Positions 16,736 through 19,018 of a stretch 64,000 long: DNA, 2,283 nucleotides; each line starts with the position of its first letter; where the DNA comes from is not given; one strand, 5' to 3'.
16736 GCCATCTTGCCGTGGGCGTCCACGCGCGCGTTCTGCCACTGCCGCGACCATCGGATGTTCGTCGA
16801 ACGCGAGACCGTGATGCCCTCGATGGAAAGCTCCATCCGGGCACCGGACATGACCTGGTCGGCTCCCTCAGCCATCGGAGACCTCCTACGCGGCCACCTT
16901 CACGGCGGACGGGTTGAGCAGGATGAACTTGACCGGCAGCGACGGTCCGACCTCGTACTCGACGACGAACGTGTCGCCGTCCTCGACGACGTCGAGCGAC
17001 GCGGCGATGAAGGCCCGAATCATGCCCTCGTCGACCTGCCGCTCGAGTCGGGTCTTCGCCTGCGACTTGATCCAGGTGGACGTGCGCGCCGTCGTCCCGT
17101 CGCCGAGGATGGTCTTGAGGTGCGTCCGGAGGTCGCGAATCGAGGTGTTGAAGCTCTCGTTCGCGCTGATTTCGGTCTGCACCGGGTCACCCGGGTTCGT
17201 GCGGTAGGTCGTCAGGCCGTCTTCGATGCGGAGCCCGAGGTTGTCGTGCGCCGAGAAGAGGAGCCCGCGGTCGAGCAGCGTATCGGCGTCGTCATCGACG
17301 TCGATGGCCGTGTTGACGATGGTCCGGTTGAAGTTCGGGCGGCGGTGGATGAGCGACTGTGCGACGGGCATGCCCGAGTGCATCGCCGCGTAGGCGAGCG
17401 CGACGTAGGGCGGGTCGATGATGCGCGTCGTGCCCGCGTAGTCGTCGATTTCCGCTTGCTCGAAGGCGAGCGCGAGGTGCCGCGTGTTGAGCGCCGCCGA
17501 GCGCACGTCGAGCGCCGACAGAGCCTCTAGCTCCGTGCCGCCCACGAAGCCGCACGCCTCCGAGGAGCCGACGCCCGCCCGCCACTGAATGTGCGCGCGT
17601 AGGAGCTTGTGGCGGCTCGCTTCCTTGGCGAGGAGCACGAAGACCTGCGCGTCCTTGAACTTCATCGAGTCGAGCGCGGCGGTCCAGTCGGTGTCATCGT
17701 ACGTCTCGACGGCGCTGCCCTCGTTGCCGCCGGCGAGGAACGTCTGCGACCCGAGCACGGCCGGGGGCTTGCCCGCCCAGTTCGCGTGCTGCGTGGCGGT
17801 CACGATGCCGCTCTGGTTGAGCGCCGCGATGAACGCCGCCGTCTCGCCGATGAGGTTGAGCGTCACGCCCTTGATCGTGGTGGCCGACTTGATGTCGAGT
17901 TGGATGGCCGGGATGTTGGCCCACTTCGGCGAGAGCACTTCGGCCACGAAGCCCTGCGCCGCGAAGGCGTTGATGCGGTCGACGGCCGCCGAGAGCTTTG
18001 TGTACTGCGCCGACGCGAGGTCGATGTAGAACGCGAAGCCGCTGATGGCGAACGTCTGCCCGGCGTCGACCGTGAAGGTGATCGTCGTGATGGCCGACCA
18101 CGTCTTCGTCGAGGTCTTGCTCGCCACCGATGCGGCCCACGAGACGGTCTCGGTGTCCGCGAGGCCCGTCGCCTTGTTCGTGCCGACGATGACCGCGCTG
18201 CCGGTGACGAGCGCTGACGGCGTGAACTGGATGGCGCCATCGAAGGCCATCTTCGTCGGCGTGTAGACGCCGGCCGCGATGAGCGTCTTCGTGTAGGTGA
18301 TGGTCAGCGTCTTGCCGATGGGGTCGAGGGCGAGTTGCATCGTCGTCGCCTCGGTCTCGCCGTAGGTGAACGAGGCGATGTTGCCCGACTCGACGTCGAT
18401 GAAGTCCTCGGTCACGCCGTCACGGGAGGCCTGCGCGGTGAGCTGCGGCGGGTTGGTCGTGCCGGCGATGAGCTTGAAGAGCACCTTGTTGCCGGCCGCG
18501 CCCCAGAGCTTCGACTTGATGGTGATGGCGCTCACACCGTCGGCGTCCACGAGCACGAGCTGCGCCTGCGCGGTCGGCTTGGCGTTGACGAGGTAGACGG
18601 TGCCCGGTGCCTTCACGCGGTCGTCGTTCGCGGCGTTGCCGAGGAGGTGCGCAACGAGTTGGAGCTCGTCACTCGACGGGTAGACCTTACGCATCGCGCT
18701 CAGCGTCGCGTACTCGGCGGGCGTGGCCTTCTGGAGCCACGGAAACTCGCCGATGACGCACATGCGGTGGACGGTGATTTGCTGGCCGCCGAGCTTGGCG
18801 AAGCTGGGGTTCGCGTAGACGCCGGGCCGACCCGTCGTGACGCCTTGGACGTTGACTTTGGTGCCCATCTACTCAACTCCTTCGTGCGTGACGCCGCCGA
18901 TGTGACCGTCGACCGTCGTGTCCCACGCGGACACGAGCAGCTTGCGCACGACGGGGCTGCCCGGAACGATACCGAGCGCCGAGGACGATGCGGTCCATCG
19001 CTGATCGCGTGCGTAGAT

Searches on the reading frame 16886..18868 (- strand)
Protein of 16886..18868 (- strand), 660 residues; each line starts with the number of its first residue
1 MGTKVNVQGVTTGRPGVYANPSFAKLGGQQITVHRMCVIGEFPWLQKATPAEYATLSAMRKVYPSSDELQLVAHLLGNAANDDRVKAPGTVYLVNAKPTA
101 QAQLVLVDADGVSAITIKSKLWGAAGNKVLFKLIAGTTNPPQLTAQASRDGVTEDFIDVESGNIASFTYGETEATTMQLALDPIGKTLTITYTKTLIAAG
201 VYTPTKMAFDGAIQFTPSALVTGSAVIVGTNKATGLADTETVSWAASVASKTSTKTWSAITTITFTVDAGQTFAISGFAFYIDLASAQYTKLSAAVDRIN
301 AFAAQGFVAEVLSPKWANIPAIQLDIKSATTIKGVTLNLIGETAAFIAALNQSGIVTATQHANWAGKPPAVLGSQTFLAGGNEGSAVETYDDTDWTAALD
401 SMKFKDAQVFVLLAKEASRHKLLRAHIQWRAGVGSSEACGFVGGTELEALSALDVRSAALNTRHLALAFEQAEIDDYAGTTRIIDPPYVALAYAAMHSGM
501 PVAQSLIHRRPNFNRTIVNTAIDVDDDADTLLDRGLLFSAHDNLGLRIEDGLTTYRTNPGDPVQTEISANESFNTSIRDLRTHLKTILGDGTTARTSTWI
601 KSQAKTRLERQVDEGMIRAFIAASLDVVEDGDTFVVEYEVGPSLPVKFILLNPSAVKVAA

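Call 45: search_protein_families(library=pfam, proteins=[window:16886-18868:-], max_evalue=0.001)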
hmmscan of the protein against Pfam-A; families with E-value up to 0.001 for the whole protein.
window:16886-18868:- (660 aa): 0 families

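Call 83: search_protein_families(library=phrogs, proteins=[window:16886-18868:-], max_evalue=0.001)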
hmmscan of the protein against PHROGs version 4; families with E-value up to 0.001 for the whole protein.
window:16886-18868:- (660 aa): 1 family
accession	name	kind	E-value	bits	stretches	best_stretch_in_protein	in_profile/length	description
phrog_279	-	tail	2.9e-32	113.1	1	2-652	2-479/489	tail sheath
